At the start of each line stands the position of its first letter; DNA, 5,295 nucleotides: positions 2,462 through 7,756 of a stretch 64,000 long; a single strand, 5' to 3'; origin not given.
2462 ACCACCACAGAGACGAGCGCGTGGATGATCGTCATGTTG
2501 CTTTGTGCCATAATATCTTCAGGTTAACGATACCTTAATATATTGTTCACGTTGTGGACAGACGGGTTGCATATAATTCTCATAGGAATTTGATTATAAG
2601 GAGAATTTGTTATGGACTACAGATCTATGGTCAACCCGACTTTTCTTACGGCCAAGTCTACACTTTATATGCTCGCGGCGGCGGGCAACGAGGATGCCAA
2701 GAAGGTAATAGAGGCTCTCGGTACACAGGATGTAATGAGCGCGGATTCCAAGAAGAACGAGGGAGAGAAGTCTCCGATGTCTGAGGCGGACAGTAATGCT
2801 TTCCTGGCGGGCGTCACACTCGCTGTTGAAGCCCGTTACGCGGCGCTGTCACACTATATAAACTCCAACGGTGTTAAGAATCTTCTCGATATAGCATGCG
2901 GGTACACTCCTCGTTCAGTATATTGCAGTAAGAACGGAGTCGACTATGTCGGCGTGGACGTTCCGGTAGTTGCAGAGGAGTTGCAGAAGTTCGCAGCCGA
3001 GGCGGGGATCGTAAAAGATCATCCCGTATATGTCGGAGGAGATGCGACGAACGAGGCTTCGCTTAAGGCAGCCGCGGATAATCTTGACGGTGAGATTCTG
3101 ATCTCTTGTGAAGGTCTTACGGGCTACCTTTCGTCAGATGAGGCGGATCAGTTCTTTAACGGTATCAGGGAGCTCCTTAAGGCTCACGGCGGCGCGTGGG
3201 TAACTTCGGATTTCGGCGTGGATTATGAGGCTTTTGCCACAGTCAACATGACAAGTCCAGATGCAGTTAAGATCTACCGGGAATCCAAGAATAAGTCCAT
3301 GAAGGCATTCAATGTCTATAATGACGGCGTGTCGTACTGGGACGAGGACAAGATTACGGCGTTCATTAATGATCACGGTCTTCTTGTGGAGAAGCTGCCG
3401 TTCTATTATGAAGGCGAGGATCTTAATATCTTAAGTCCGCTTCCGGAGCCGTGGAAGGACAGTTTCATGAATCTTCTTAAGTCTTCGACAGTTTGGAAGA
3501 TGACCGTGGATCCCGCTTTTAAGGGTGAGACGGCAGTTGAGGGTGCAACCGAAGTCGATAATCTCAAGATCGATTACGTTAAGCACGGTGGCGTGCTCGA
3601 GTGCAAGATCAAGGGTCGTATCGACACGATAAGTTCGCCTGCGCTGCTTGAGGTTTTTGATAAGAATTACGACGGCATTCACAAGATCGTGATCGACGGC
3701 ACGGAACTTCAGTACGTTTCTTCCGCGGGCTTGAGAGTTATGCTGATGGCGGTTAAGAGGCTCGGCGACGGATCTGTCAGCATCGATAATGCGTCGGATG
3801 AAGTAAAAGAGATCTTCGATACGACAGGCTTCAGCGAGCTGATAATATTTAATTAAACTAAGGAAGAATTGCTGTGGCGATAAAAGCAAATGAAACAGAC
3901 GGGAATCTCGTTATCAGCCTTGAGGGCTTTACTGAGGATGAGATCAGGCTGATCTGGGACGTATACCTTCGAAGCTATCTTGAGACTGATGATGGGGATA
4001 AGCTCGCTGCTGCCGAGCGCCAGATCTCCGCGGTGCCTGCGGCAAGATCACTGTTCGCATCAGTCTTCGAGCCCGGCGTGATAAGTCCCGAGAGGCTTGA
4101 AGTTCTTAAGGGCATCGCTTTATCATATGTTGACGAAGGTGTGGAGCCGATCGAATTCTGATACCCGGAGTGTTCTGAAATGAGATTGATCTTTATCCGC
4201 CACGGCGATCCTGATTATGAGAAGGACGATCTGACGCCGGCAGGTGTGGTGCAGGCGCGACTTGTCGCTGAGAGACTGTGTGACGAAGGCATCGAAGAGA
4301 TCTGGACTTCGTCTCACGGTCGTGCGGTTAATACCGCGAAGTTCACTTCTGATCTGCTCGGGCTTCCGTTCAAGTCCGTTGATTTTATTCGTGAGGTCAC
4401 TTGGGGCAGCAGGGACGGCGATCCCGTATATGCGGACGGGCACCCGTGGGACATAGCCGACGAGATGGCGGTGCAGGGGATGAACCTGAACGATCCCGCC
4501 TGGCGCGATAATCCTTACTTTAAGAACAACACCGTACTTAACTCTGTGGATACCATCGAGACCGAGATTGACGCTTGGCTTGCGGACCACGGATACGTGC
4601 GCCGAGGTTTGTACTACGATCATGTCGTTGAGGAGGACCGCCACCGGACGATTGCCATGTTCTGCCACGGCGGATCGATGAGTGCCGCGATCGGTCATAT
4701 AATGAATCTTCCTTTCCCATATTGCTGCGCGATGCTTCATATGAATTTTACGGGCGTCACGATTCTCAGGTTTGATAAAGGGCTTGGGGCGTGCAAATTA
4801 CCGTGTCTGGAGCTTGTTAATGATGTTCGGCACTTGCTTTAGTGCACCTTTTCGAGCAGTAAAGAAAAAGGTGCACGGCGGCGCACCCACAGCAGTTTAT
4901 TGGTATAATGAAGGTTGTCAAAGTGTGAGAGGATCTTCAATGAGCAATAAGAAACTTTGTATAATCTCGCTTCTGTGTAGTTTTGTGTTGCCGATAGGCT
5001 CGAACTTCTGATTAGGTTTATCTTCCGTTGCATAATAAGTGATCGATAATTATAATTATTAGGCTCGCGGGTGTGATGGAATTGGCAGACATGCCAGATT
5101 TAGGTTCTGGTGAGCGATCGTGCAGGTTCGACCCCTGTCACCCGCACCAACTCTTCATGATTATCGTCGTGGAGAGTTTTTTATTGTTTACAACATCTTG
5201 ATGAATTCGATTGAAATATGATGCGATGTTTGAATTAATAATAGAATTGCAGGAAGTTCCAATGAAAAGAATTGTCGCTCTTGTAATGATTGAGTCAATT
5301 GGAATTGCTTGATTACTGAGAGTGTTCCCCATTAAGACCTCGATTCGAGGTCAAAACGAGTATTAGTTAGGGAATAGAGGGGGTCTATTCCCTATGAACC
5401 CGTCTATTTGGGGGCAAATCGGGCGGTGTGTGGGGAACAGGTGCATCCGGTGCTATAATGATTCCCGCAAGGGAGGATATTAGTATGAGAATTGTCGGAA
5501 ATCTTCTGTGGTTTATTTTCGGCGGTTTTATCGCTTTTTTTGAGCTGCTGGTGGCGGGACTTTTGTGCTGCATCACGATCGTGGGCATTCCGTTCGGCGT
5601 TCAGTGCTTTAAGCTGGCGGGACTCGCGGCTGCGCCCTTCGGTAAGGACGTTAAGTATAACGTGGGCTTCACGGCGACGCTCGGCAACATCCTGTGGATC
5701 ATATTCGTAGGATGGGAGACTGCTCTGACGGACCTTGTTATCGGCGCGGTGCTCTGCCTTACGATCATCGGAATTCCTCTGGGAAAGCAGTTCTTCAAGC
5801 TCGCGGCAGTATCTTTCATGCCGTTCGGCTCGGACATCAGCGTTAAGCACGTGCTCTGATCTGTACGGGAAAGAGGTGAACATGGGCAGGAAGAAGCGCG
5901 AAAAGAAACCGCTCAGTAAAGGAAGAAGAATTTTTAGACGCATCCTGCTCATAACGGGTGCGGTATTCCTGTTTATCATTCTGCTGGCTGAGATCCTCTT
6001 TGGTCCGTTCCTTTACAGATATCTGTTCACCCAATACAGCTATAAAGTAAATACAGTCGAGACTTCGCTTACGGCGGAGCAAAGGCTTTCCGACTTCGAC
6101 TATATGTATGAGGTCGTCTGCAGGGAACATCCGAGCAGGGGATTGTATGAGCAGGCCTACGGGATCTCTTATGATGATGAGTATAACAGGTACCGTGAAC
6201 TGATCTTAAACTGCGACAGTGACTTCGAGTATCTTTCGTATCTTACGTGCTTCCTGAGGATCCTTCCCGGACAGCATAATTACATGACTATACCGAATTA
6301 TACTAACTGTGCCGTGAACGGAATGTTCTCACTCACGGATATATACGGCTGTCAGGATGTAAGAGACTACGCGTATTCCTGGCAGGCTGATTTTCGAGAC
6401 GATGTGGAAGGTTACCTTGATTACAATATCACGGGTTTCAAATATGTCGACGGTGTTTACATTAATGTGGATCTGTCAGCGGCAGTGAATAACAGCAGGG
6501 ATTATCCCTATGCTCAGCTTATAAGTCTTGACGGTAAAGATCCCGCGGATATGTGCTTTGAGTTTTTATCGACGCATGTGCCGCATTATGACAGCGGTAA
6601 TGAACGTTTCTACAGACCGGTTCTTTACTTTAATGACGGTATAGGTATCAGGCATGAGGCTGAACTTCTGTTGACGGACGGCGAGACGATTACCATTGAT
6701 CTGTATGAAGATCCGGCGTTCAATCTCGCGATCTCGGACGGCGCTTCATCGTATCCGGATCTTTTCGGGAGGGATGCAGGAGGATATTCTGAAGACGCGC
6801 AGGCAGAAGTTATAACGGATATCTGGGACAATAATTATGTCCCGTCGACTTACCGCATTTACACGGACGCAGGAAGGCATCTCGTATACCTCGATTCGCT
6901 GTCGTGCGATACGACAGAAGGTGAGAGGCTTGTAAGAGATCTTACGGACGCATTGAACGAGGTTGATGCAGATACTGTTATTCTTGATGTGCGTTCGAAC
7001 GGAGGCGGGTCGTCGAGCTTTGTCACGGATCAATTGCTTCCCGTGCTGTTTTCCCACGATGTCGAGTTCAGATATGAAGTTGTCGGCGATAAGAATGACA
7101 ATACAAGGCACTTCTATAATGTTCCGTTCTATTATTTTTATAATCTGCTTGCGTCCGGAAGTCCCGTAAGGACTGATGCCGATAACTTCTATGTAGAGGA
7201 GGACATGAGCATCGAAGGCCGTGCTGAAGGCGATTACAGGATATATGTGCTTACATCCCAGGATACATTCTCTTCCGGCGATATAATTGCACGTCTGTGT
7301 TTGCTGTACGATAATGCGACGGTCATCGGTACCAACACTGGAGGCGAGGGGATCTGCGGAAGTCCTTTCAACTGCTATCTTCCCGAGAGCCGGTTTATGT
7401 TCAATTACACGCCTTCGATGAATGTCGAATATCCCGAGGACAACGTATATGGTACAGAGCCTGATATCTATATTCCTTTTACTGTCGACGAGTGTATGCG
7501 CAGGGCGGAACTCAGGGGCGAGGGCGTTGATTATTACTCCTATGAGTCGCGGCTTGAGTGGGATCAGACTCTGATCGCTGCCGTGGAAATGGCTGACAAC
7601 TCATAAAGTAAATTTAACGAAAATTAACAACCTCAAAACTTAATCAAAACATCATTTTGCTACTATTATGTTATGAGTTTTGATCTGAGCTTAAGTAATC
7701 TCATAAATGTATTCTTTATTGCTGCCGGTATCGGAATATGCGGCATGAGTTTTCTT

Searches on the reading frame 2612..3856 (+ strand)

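Call 26: search_protein_families(library=pfam, proteins=[window:2612-3856:+], max_evalue=0.001)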
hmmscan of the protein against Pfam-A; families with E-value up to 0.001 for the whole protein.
window:2612-3856:+ (414 aa): 2 families
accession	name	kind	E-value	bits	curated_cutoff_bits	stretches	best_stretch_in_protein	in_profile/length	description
PF01740.26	STAS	-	2e-11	44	22.6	1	320-411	2-97/106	STAS domain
PF13466.11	STAS_2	-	9.1e-08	32.6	29.2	1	333-407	3-79/80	STAS domain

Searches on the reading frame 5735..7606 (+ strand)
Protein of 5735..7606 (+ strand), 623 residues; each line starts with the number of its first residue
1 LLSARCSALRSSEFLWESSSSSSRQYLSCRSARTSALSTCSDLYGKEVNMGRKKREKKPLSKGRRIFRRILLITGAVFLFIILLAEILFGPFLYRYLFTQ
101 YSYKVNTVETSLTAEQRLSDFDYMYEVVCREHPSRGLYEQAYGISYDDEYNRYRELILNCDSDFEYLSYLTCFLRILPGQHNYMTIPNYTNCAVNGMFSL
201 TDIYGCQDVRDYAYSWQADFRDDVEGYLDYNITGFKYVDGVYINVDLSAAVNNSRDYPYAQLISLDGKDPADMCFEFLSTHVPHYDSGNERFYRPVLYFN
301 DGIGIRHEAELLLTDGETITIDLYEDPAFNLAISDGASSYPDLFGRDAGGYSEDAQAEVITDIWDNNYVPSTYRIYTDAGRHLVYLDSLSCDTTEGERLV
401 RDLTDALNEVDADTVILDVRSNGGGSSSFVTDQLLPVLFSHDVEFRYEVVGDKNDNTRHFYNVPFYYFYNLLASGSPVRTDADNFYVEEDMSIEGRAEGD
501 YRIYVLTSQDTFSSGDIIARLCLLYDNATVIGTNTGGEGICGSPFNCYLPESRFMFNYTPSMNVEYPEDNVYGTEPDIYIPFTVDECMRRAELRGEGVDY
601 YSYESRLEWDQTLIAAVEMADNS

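Call 26: search_protein_families(library=pfam, proteins=[window:5735-7606:+], max_evalue=0.001)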
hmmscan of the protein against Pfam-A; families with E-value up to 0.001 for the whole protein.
window:5735-7606:+ (623 aa): 1 family
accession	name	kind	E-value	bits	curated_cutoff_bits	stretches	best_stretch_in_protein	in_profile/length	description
PF03572.23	Peptidase_S41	-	1.6e-14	54.3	24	1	399-578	17-163/165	Peptidase family S41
